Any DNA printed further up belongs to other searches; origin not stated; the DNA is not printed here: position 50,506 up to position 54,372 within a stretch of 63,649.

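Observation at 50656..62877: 12.2-kb operon: metzincin lipoprotein, two paralogous giant lipoproteins and a small OM beta-barrel, a candidate undescribed envelope or surface system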

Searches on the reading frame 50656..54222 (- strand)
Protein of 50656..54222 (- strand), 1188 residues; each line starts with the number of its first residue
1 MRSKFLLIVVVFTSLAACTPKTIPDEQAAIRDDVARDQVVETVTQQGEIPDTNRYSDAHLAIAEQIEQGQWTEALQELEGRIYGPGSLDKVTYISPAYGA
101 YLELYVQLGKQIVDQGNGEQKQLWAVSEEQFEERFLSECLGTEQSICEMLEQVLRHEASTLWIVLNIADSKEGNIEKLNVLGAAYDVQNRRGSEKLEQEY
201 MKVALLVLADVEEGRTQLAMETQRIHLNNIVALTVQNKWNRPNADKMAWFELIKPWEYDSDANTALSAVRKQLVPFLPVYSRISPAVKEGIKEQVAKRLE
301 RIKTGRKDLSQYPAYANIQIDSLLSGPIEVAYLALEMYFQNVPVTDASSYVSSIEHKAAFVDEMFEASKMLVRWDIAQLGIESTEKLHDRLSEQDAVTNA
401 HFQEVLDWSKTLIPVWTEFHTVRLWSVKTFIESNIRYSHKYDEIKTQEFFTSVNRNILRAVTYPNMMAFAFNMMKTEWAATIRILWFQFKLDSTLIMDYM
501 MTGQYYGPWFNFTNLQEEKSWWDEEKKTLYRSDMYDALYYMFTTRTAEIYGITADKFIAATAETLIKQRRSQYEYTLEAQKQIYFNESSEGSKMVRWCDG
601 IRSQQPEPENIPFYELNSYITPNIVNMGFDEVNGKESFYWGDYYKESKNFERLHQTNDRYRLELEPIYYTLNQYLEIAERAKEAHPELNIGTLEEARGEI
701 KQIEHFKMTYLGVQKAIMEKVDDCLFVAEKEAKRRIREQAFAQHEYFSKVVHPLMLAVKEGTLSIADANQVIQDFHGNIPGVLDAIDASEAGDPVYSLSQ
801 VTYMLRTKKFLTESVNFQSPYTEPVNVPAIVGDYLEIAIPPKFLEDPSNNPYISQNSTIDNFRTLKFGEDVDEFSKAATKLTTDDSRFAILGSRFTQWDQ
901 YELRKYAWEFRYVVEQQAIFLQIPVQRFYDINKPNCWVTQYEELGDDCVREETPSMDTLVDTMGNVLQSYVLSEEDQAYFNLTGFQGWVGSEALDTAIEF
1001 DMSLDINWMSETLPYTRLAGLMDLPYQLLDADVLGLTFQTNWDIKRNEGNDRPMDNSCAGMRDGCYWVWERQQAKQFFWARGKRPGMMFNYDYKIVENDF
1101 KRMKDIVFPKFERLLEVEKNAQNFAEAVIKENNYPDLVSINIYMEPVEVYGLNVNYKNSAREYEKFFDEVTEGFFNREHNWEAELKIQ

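Call 4: search_protein_families(library=pfam, proteins=[window:50656-54222:-], max_evalue=1)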
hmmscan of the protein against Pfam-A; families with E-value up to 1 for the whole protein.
window:50656-54222:- (1188 aa): 0 families

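Call 5: search_protein_families(library=ncbifam, proteins=[window:50656-54222:-], max_evalue=1)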
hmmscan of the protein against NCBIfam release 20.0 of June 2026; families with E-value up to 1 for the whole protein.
window:50656-54222:- (1188 aa): 0 families

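Call 12: find_homologous_proteins(query=window:50656-54222:-, max_evalue=0.001)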
Query window:50656-54222:- (1188 aa): 9 proteins with E <= 0.001 among 8000 candidates.
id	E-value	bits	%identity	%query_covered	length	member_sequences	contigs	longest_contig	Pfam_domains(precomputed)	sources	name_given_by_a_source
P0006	0.0e+0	2737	100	100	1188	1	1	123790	-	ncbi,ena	-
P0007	0.0e+0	1659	58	100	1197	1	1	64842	-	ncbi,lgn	-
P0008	0.0e+0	1645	59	100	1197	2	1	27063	-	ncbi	-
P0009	0.0e+0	1557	55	100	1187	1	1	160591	-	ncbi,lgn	-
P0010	0.0e+0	1350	50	100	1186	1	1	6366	-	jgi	jgi:hypothetical protein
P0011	0.0e+0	1039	41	100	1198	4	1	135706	-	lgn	-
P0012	7.3e-294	996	41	98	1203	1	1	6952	-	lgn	-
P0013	5.0e-246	838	38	87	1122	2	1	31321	-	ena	-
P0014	1.5e-165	571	41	59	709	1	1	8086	-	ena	-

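Call 13: find_encoding_contigs(protein=P0009, flank=10000, max_places=3)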
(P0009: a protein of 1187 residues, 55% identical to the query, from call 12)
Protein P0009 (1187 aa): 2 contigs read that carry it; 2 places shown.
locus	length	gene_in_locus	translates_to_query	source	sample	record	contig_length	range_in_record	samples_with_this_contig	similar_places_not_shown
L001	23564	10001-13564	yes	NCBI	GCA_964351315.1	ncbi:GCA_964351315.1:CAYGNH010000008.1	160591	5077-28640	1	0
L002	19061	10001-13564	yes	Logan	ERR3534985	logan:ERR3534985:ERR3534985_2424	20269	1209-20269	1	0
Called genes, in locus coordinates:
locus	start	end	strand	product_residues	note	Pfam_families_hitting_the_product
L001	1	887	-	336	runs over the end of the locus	-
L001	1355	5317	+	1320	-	PF16313:DUF4953 (weak)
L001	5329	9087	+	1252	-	-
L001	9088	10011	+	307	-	-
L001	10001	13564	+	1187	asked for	-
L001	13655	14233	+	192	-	-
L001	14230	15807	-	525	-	PF00933:Glyco_hydro_3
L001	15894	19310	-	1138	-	PF17757:UvrB_inter, PF02559:CarD_TRCF_RID, PF00270:DEAD, PF04851:ResIII, PF00271:Helicase_C, PF03461:TRCF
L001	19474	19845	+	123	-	PF00507:Oxidored_q4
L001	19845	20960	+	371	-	PF00146:NADHdh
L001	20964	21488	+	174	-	PF00499:Oxidored_q3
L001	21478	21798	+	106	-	PF00420:Oxidored_q2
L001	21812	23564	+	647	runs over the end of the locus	PF00662:Proton_antipo_N, PF00361:Proton_antipo_M, PF01010:Proton_antipo_C (weak)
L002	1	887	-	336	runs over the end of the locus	-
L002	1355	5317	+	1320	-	PF16313:DUF4953 (weak)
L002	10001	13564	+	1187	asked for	-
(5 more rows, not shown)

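Call 14: find_encoding_contigs(protein=P0011, flank=10000, max_places=3)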
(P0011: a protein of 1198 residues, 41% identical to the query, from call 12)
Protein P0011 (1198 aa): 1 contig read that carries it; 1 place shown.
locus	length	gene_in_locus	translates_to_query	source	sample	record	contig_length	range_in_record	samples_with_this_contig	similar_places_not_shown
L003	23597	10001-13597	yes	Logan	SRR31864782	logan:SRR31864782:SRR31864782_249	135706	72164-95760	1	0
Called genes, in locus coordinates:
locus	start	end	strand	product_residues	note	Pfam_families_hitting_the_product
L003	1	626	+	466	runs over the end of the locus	PF02874:ATP-synt_ab_N, PF00006:ATP-synt_ab, PF22919:ATP-synt_VA_C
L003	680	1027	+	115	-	PF02823:ATP-synt_DE_N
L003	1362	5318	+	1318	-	-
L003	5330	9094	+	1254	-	-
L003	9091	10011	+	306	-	-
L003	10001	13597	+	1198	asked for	-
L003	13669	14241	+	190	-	-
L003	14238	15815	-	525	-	PF00933:Glyco_hydro_3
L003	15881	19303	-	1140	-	PF17757:UvrB_inter, PF02559:CarD_TRCF_RID, PF00270:DEAD, PF04851:ResIII, PF00271:Helicase_C, PF03461:TRCF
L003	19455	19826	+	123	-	PF00507:Oxidored_q4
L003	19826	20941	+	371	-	PF00146:NADHdh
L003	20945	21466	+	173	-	PF00499:Oxidored_q3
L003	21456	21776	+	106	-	PF00420:Oxidored_q2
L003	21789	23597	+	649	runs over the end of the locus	PF00662:Proton_antipo_N, PF00361:Proton_antipo_M, PF01010:Proton_antipo_C (weak)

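Call 15: find_encoding_contigs(protein=P0013, flank=10000, max_places=3)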
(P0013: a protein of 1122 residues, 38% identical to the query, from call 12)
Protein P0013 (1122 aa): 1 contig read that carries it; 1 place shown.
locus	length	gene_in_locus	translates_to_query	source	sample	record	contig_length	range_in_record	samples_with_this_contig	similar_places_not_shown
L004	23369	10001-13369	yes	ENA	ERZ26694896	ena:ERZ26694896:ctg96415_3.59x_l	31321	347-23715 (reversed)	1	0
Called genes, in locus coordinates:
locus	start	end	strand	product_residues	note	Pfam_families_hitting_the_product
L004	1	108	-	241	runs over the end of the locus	-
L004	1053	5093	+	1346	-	-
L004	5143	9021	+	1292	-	-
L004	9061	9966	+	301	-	-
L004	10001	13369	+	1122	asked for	-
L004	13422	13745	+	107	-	-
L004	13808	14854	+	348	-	PF01171:ATP_bind_3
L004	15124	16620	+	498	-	PF06480:FtsH_ext (weak), PF00004:AAA, PF17862:AAA_lid_3, PF01434:Peptidase_M41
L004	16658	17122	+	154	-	PF01434:Peptidase_M41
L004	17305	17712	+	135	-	PF03061:4HBT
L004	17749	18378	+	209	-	PF00334:NDK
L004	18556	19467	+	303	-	-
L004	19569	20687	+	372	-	-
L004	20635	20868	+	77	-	-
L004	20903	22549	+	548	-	PF16036:Chalcone_3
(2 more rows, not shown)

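Call 16: find_encoding_contigs(protein=P0014, flank=10000, max_places=3)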
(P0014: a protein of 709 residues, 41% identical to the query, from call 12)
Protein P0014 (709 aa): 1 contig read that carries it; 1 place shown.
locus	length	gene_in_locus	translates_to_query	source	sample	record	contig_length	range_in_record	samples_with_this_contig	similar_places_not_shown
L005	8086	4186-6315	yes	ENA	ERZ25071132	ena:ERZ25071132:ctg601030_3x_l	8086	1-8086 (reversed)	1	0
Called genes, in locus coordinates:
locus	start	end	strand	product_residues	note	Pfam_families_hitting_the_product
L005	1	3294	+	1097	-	?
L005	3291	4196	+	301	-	-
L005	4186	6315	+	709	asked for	-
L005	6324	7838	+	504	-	-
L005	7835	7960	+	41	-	-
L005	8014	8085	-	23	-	?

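Call 93: search_protein_families(library=padloc, proteins=[window:50656-54222:-], max_evalue=0.01)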
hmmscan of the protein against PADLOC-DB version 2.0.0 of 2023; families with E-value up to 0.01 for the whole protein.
window:50656-54222:- (1188 aa): 0 families

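Call 94: search_protein_families(library=phrogs, proteins=[window:50656-54222:-], max_evalue=0.01)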
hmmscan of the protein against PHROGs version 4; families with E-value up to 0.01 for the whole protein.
window:50656-54222:- (1188 aa): 0 families
